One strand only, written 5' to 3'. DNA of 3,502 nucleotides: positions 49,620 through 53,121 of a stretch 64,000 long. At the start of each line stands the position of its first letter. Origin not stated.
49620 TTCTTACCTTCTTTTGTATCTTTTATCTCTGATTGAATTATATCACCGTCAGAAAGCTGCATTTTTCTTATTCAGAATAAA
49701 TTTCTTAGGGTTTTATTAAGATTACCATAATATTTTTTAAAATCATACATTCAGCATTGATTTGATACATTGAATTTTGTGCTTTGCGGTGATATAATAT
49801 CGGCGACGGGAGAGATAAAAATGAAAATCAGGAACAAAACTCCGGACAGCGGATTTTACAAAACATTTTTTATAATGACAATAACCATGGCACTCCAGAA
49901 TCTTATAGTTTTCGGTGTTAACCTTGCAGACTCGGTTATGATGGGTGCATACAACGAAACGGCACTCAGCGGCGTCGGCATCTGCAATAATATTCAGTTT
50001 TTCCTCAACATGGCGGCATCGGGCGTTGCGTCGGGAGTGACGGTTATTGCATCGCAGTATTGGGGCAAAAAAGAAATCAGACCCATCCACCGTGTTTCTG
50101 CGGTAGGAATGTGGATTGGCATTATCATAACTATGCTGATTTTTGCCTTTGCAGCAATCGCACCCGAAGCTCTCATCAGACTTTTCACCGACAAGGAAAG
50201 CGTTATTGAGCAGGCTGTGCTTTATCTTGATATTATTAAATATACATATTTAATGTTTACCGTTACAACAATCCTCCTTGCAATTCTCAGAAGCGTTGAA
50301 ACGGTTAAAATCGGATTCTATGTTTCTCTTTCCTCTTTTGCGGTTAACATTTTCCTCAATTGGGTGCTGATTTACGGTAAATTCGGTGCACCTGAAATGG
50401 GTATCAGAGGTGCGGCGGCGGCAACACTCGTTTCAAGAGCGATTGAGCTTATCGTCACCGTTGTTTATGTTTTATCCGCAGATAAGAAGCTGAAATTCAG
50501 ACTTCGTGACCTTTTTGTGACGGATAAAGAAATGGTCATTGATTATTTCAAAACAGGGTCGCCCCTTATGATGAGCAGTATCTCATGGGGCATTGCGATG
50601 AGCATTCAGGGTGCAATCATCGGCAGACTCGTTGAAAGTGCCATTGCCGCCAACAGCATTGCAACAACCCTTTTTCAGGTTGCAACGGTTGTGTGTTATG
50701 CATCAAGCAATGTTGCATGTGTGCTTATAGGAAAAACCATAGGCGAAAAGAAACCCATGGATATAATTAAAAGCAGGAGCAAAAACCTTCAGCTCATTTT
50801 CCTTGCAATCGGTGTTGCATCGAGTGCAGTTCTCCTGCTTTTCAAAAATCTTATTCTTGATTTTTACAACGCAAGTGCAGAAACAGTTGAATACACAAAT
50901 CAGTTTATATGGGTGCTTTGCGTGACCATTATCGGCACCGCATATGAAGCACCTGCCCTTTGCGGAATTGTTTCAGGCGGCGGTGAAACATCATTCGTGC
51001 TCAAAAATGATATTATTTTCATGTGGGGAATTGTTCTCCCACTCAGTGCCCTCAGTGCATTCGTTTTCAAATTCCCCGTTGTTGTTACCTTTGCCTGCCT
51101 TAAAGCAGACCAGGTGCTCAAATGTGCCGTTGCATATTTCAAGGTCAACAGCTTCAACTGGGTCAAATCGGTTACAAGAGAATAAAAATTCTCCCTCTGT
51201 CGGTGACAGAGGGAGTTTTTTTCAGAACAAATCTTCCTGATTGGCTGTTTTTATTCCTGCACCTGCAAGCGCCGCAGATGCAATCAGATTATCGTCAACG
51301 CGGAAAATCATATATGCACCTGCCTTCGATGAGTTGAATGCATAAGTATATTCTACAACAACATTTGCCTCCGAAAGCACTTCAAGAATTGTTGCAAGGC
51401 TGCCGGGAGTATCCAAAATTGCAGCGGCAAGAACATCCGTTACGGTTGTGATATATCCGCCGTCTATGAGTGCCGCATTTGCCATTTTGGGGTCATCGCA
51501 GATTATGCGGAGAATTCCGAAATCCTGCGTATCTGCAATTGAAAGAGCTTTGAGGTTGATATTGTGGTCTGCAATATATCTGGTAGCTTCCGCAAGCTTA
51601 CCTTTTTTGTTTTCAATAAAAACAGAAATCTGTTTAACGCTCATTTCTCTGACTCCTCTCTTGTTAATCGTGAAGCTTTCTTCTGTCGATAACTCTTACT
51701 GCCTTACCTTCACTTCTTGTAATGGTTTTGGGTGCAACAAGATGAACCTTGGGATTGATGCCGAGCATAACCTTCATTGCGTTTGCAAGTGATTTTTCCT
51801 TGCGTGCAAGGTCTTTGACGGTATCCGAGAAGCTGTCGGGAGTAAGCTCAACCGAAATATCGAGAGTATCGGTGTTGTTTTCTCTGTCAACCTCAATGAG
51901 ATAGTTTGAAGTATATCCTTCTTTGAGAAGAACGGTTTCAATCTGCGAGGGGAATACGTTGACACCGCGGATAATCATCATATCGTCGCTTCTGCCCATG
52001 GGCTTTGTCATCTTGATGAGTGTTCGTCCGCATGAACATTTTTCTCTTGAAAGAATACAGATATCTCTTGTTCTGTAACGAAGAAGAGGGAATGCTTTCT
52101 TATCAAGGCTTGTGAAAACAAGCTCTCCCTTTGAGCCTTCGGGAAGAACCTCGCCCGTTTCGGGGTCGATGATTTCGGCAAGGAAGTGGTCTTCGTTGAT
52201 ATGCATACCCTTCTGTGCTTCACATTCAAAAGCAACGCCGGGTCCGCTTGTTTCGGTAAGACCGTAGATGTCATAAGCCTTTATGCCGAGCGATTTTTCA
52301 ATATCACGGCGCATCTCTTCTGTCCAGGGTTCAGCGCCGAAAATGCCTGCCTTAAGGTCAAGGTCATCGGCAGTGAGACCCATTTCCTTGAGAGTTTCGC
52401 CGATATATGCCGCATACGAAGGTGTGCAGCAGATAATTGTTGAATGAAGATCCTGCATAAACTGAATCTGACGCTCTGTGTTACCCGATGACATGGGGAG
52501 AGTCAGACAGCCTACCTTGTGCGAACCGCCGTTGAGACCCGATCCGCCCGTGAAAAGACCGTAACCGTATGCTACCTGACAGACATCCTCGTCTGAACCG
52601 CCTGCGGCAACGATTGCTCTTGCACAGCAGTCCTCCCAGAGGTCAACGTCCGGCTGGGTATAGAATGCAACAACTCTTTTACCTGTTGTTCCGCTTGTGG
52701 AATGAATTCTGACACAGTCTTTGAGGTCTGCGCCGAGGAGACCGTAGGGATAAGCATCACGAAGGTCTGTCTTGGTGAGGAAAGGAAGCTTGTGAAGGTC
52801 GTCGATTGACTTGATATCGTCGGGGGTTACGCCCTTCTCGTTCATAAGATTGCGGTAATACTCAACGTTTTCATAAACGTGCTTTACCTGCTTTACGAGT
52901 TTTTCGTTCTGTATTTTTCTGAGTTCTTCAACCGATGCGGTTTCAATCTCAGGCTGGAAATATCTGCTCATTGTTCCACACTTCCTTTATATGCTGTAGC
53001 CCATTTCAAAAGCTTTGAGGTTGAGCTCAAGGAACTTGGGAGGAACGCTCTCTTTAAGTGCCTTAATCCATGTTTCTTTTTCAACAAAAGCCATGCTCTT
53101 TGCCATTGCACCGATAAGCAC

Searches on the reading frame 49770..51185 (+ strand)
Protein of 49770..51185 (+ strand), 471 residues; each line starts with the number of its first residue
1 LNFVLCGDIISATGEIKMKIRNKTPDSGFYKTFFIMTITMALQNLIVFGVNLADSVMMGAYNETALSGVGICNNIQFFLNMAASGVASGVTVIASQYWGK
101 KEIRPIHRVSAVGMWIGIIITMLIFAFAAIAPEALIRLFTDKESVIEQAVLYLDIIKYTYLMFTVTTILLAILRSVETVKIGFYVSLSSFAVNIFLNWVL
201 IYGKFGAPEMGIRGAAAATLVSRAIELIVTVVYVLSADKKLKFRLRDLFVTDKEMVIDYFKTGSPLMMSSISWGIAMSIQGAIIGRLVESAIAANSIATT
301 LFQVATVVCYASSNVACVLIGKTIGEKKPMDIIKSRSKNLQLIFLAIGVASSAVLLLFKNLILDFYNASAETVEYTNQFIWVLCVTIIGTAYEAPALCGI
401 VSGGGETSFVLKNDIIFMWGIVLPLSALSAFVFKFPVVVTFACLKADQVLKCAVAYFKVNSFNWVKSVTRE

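Call 54: search_protein_families(library=pfam, proteins=[window:49770-51185:+], max_evalue=0.0001)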
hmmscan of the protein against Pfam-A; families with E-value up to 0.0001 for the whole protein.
window:49770-51185:+ (471 aa): 1 family
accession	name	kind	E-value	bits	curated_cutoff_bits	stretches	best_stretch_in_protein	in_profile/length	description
PF01554.23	MatE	-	2.6e-36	125.2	24.9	2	40-199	2-161/161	MatE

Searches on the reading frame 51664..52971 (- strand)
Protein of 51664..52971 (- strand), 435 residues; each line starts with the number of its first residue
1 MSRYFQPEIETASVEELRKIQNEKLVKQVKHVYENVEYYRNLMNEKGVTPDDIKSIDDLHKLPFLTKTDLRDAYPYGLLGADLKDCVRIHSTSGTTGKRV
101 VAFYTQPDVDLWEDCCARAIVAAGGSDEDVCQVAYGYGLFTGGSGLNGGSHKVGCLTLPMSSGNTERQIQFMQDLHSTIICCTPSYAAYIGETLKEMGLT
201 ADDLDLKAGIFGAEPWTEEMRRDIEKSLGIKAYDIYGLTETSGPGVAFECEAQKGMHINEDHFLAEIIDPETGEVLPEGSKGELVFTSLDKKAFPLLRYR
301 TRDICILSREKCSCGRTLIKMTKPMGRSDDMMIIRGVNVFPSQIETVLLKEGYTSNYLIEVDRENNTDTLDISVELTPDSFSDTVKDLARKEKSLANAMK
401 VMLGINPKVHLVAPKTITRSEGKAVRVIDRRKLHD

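Call 54: search_protein_families(library=pfam, proteins=[window:51664-52971:-], max_evalue=0.0001)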
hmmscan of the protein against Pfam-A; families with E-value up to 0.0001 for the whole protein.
window:51664-52971:- (435 aa): 3 families
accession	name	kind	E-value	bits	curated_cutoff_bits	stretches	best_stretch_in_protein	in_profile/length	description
PF14535.12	AMP-binding_C_2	-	3.4e-29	101.4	25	1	336-431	1-96/96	AMP-binding enzyme C-terminal domain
PF00501.34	AMP-binding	-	5.1e-14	52.3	29.9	1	58-286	151-374/384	AMP-binding enzyme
PF04443.18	LuxE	-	9.1e-09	35.1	24.9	1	221-319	265-366/391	Acyl-protein synthetase, LuxE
